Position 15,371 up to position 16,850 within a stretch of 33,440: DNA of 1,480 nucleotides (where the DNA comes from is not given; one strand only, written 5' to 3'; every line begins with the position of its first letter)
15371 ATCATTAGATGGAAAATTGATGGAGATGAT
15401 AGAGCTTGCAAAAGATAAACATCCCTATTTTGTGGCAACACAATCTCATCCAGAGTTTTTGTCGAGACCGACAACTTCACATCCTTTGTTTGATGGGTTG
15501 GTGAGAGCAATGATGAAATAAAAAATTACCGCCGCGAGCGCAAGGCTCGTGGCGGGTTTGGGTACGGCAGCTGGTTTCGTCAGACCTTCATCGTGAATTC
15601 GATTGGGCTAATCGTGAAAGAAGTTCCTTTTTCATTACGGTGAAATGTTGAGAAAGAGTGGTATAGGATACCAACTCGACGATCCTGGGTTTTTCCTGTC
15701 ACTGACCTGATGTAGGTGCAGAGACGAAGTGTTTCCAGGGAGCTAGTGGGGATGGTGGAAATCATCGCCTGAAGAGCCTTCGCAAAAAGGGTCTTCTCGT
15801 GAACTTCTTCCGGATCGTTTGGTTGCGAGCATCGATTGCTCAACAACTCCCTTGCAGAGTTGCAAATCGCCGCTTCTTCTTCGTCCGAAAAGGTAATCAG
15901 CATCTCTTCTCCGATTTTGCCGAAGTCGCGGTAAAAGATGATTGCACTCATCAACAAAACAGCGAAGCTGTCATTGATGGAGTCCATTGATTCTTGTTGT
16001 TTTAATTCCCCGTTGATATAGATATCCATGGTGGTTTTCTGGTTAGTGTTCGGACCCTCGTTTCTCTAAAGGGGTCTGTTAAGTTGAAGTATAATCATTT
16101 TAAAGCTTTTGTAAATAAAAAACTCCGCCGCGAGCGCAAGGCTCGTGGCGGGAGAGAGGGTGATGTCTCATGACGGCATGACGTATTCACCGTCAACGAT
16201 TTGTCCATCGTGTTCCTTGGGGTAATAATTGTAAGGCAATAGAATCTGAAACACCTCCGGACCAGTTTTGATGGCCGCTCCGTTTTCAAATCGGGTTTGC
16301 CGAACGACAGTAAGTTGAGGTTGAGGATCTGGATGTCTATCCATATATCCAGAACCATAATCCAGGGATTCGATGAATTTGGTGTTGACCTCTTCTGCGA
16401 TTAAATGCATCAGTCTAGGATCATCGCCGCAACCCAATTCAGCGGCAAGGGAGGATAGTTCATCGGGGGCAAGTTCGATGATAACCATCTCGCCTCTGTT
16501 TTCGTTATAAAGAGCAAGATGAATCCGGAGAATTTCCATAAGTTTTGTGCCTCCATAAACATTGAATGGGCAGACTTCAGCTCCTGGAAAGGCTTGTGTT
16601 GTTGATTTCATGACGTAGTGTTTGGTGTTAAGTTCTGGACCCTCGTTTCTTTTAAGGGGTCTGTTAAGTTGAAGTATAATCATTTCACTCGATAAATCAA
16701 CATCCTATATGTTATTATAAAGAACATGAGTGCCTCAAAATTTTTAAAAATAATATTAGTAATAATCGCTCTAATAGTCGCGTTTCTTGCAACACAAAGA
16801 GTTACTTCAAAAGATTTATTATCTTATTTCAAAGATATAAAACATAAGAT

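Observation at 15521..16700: Tandem GC-rich gene cassettes with duplicated promoter/leader and identical terminator hairpins but different cargo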

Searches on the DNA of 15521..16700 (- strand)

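Call 115: search_dna_similar(query=window:15521-16700:-, collection=phages, mode=distant, max_rows=5)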
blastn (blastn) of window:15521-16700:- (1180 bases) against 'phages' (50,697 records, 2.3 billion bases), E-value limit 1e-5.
No match.

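Call 116: search_dna_similar(query=window:15521-16700:-, collection=plasmids, mode=distant, max_rows=5)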
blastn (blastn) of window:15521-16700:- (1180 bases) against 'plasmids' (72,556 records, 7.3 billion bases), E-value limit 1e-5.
No match.

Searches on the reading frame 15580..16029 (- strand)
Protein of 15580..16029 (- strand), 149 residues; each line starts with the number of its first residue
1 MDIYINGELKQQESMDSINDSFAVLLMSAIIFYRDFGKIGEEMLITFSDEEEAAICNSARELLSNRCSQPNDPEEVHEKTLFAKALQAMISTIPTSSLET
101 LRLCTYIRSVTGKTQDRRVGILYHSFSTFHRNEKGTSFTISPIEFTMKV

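Call 10: search_protein_families(library=pfam, proteins=[window:15580-16029:-], max_evalue=1)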
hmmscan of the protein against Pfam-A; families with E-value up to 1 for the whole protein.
window:15580-16029:- (149 aa): 0 families

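Call 11: search_protein_families(library=ncbifam, proteins=[window:15580-16029:-], max_evalue=1)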
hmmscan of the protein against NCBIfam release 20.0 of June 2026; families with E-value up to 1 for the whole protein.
window:15580-16029:- (149 aa): 0 families

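Call 12: find_encoding_contigs(protein=window:15580-16029:-, flank=10000)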
Protein window:15580-16029:- (149 aa): 6 contigs read that carry it; 6 places shown.
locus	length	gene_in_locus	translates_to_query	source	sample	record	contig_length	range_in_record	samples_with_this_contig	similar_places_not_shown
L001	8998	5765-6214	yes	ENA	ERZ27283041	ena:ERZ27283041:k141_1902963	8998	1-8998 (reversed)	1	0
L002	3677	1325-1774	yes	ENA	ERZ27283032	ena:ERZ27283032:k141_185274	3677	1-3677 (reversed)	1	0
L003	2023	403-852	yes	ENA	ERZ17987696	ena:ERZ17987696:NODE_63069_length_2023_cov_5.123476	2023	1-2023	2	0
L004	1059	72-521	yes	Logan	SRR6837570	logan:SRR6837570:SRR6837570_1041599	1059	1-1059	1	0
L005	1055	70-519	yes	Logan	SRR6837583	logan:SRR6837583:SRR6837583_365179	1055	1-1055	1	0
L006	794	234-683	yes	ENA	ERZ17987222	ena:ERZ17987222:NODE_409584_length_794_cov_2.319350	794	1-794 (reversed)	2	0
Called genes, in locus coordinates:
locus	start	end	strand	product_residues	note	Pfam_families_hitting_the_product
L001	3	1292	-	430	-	?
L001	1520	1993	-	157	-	PF02452:PemK_toxin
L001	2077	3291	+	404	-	PF13393:tRNA-synt_His, PF00587:tRNA-synt_2b, PF03129:HGTP_anticodon (weak)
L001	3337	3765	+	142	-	PF02452:PemK_toxin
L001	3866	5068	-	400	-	PF13200:DUF4015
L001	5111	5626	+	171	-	-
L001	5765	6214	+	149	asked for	-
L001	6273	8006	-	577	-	PF01656:CbiA (weak), PF06418:CTP_synth_N, PF00117:GATase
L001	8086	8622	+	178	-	-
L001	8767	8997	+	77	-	?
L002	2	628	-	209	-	?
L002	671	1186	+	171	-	-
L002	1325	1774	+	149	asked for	-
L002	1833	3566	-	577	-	PF01656:CbiA (weak), PF06418:CTP_synth_N, PF00117:GATase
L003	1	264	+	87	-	?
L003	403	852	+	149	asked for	-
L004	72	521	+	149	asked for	-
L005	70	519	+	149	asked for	-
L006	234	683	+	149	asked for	-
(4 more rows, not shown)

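Call 15: find_homologous_proteins(query=window:15580-16029:-, max_evalue=0.01)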
Query window:15580-16029:- (149 aa): 4 proteins with E <= 0.01 among 7 candidates.
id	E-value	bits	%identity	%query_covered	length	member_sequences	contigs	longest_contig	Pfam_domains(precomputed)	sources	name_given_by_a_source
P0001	1.8e-91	321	100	100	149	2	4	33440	-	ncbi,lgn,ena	-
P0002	1.3e-69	250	79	100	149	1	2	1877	-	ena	-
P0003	9.8e-69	248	77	100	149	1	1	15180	-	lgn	-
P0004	5.6e-52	193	64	100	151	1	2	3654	-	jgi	jgi:beta-phosphoglucomutase-like phosphatase (HAD superfamily)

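Call 17: find_encoding_contigs(protein=P0003, flank=10000)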
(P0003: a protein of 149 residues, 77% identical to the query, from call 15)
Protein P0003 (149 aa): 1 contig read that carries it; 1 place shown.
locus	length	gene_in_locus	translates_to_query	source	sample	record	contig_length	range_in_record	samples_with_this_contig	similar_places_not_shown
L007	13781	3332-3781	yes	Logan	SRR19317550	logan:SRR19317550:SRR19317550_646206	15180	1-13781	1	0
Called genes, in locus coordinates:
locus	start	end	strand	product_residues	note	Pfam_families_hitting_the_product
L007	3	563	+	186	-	?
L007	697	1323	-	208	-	PF02142:MGS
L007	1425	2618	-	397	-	PF13200:DUF4015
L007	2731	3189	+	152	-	-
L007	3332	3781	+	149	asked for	-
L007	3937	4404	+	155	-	-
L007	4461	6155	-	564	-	PF01656:CbiA (weak), PF06418:CTP_synth_N, PF00117:GATase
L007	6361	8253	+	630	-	PF00005:ABC_tran, PF13304:AAA_21 (faint)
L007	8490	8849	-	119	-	-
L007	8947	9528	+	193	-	PF13482:RNase_H_2, PF10108:DNA_pol_B_exo2 (weak)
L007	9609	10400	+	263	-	PF18400:Thioredoxin_12 (faint), PF13462:Thioredoxin_4, PF01323:DSBA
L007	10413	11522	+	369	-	PF07690:MFS_1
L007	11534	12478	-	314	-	PF00188:CAP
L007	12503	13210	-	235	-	PF01209:Ubie_methyltran, PF02353:CMAS (weak), PF05175:MTS (weak), PF13489:Methyltransf_23, PF13847:Methyltransf_31, PF08241:Methyltransf_11, PF08242:Methyltransf_12, PF13649:Methyltransf_25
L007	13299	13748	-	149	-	-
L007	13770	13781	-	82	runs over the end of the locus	-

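Call 18: find_encoding_contigs(protein=P0004, flank=10000)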
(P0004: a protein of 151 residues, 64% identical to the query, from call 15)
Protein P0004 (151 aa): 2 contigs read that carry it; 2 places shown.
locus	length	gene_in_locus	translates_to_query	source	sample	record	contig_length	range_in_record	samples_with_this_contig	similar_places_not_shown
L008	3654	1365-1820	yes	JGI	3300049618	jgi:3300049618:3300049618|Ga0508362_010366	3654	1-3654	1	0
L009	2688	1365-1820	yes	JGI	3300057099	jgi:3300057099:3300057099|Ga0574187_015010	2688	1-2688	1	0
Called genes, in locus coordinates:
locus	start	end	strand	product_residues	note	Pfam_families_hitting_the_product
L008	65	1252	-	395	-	PF13200:DUF4015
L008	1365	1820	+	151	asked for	-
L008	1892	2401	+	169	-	-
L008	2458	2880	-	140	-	PF00117:GATase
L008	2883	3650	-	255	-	-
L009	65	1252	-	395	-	PF13200:DUF4015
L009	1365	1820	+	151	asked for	-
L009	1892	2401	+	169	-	-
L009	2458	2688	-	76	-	?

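Call 19: find_encoding_contigs(protein=P0002, flank=10000)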
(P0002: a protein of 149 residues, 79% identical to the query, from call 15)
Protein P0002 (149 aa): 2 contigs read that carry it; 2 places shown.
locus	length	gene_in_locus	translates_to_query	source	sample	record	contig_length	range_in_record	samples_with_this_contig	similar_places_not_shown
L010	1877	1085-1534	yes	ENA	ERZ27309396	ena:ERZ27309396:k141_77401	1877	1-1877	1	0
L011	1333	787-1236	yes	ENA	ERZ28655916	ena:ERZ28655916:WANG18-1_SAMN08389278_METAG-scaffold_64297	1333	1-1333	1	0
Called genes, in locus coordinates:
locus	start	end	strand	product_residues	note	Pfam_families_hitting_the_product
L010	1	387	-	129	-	?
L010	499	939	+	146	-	-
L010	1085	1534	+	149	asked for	-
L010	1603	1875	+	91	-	?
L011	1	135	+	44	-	?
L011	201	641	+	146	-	-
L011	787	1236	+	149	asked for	-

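Call 43: search_protein_families(library=pfam, proteins=[L007:2731-3189:+, L007:3937-4404:+, L010:499-939:+, L008:1958-2401:+, L008:1365-1820:+], max_evalue=1)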
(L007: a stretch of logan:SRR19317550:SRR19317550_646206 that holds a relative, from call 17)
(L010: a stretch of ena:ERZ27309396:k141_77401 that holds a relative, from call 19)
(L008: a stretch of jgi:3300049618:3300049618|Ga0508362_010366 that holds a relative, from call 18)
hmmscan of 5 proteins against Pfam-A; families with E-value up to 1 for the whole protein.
L007:2731-3189:+ (152 aa): 0 families

L007:3937-4404:+ (155 aa): 0 families

L010:499-939:+ (146 aa): 1 family
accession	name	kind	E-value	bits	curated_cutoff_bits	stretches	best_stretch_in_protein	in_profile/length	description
PF22283.2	DUF6960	-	0.11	13.1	27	1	38-92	34-85/131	Family of unknown function (DUF6960)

L008:1958-2401:+ (147 aa): 0 families

L008:1365-1820:+ (151 aa): 0 families

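Call 44: search_protein_families(library=phrogs, proteins=[window:15580-16029:-, L007:2731-3189:+, L007:3937-4404:+, L010:499-939:+, L008:1958-2401:+], max_evalue=0.1)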
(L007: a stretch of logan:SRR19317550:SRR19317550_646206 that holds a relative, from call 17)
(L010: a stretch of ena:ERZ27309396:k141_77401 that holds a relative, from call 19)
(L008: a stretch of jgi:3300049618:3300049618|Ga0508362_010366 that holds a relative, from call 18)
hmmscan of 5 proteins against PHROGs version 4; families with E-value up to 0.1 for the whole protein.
window:15580-16029:- (149 aa): 0 families

L007:2731-3189:+ (152 aa): 0 families

L007:3937-4404:+ (155 aa): 0 families

L010:499-939:+ (146 aa): 0 families

L008:1958-2401:+ (147 aa): 0 families

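Call 45: search_protein_families(library=padloc, proteins=[window:15580-16029:-, L007:2731-3189:+, L007:3937-4404:+, L010:499-939:+, L008:1958-2401:+], max_evalue=0.1)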
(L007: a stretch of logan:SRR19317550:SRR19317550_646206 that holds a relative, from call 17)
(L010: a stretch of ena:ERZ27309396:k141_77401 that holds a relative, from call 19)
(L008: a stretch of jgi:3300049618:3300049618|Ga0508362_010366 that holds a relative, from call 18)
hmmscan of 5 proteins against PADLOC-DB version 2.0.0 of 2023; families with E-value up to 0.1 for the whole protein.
window:15580-16029:- (149 aa): 0 families

L007:2731-3189:+ (152 aa): 0 families

L007:3937-4404:+ (155 aa): 0 families

L010:499-939:+ (146 aa): 0 families

L008:1958-2401:+ (147 aa): 0 families

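Call 62: predict_structure(alignment_id=A5)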
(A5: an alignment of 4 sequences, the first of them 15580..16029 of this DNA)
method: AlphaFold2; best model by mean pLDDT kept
length: 149 residues; sequences in the alignment: 4
mean_pLDDT: 42.0   pTM: 0.29
mean pLDDT of the five models: 42.0, 37.5, 36.8, 35.1, 34.6
residues with pLDDT >= 90: 0; 70-90: 0; 50-70: 8; < 50: 141
segments of 3 or more residues with pLDDT < 50: 1-48, 58-113, 117-149
pLDDT, mean of each block of 10 residues (from residue 1): 33 34 40 36 44 49 42 43 43 41 44 48 46 44 40
secondary structure, 60 per line:
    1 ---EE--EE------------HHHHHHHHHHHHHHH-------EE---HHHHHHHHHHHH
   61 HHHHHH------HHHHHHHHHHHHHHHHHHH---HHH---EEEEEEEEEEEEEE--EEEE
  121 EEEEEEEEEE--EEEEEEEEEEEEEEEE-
elements in order: H22-36 H49-66 H73-91 E101-114 E117-130 E133-148

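Call 65: list_cluster_members(proteins=[window:15580-16029:-, window:16168-16683:-, window:13172-13708:-, window:13788-15521:+, window:16726-17928:+])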
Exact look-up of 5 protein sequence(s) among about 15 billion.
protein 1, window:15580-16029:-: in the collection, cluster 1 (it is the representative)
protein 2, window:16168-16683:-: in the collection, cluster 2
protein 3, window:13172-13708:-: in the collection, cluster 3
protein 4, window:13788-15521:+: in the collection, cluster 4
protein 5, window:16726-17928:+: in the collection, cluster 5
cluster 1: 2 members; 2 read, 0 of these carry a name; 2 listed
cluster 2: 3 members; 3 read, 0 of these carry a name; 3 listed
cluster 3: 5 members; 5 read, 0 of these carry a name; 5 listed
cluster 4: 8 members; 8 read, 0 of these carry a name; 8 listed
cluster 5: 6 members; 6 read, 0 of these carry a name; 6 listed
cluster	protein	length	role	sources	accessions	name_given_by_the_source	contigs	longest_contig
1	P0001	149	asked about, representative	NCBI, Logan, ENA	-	-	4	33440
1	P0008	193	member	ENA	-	-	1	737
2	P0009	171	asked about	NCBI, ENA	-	-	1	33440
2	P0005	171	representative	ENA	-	-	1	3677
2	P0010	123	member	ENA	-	-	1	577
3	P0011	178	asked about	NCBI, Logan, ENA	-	-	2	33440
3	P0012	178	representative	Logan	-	-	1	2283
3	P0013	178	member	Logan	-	-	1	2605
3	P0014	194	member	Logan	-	-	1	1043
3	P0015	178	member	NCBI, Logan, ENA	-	-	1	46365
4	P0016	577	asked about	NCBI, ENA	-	-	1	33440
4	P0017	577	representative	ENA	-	-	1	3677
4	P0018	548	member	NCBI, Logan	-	-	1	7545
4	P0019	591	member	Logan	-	-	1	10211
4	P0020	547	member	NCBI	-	-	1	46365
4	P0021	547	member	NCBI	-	-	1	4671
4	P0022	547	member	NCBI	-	-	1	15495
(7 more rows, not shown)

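Call 67: find_encoding_contigs(protein=P0022, flank=6000, max_places=3)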
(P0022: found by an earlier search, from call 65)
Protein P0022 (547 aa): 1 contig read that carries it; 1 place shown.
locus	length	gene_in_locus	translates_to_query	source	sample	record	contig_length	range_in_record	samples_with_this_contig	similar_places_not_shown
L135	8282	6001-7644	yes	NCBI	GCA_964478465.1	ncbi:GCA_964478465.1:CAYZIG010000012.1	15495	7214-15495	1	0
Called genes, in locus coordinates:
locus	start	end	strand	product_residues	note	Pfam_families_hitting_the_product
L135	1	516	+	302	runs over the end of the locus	PF00188:CAP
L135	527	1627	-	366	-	PF07690:MFS_1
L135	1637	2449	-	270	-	PF13462:Thioredoxin_4, PF01323:DSBA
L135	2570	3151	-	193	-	PF13482:RNase_H_2, PF10108:DNA_pol_B_exo2 (weak)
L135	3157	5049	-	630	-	PF13304:AAA_21 (faint), PF00005:ABC_tran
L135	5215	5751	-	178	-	-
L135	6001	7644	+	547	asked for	PF01656:CbiA (weak), PF06418:CTP_synth_N, PF00117:GATase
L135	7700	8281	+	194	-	?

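Call 68: find_encoding_contigs(protein=P0019, flank=6000, max_places=3)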
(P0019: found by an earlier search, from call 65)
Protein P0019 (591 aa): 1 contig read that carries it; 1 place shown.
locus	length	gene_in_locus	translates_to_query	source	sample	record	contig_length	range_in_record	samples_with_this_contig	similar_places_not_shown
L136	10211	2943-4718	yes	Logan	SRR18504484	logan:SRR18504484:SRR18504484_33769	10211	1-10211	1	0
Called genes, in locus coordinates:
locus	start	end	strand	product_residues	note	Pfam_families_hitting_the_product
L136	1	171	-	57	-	?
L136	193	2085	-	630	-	PF13304:AAA_21 (faint), PF00005:ABC_tran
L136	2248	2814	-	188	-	-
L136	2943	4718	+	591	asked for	PF01656:CbiA (weak), PF06418:CTP_synth_N, PF00117:GATase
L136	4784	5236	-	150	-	-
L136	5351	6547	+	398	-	PF13200:DUF4015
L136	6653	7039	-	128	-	PF02452:PemK_toxin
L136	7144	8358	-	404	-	PF13393:tRNA-synt_His, PF00587:tRNA-synt_2b, PF03129:HGTP_anticodon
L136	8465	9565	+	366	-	PF00437:T2SSE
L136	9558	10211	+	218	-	?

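Call 69: find_encoding_contigs(protein=P0018, flank=6000, max_places=3)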
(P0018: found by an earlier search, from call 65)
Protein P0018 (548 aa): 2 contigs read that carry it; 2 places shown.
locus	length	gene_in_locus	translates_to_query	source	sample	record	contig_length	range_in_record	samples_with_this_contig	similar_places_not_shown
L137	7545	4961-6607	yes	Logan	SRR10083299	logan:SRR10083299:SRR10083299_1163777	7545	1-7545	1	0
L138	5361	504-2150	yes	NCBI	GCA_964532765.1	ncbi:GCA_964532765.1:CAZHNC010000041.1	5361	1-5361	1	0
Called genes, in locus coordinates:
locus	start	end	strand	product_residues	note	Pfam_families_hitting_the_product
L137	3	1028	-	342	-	?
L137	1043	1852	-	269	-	PF18400:Thioredoxin_12 (faint), PF13462:Thioredoxin_4, PF01323:DSBA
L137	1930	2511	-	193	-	PF13482:RNase_H_2, PF10108:DNA_pol_B_exo2 (weak)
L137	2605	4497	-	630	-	PF00005:ABC_tran, PF13304:AAA_21 (faint)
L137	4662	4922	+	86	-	PF01713:Smr (weak)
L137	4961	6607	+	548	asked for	PF01656:CbiA (weak), PF06418:CTP_synth_N, PF00117:GATase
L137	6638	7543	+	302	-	?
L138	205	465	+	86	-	PF01713:Smr (weak)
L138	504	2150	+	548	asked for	PF01656:CbiA (weak), PF06418:CTP_synth_N, PF00117:GATase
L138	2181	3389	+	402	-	PF13200:DUF4015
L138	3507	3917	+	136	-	-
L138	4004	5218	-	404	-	PF13393:tRNA-synt_His, PF00587:tRNA-synt_2b, PF03129:HGTP_anticodon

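Call 91: find_related_loci(query=A1, collection=viral_contigs, flank=5000)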
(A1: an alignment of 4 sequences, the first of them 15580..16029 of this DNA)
Query A1 (149 aa) in viral_contigs; peptide patterns used: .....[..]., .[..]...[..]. (x = any residue, [..] = any of these).
180 stretches matched a pattern, but none encodes a relative of the query by tblastn (E <= 1e-3).

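Call 107: search_solved_structures(query=A5, max_evalue=1)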
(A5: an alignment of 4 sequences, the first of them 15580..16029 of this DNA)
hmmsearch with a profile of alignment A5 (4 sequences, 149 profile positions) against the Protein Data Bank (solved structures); distinct sequences matched with E-value up to 1: 4.
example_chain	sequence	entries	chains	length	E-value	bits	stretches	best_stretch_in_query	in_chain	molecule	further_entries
3dva_A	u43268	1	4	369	0.46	13.7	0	68-111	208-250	Pyruvate dehydrogenase E1 component subunit alpha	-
1w85_A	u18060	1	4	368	0.57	13.4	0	68-111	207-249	PYRUVATE DEHYDROGENASE E1 COMPONENT, ALPHA SUBUNIT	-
1w88_A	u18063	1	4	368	0.57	13.4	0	68-111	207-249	PYRUVATE DEHYDROGENASE E1 COMPONENT, ALPHA SUBUNIT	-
3duf_A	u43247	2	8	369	0.57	13.4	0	68-111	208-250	Pyruvate dehydrogenase E1 component subunit alpha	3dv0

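Call 113: find_encoding_contigs(protein=P0021, flank=5000, max_places=3)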
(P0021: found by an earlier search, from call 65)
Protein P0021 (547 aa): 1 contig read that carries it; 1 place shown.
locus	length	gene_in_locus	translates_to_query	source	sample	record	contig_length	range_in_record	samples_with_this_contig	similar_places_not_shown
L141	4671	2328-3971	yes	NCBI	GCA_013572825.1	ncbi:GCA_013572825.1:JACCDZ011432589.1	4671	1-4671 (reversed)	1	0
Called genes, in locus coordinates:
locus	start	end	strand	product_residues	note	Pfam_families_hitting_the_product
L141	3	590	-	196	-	?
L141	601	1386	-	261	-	PF18400:Thioredoxin_12 (faint), PF13462:Thioredoxin_4, PF01323:DSBA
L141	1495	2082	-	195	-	PF13482:RNase_H_2, PF10108:DNA_pol_B_exo2 (weak)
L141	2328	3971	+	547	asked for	PF01656:CbiA (weak), PF06418:CTP_synth_N, PF00117:GATase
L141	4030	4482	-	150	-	-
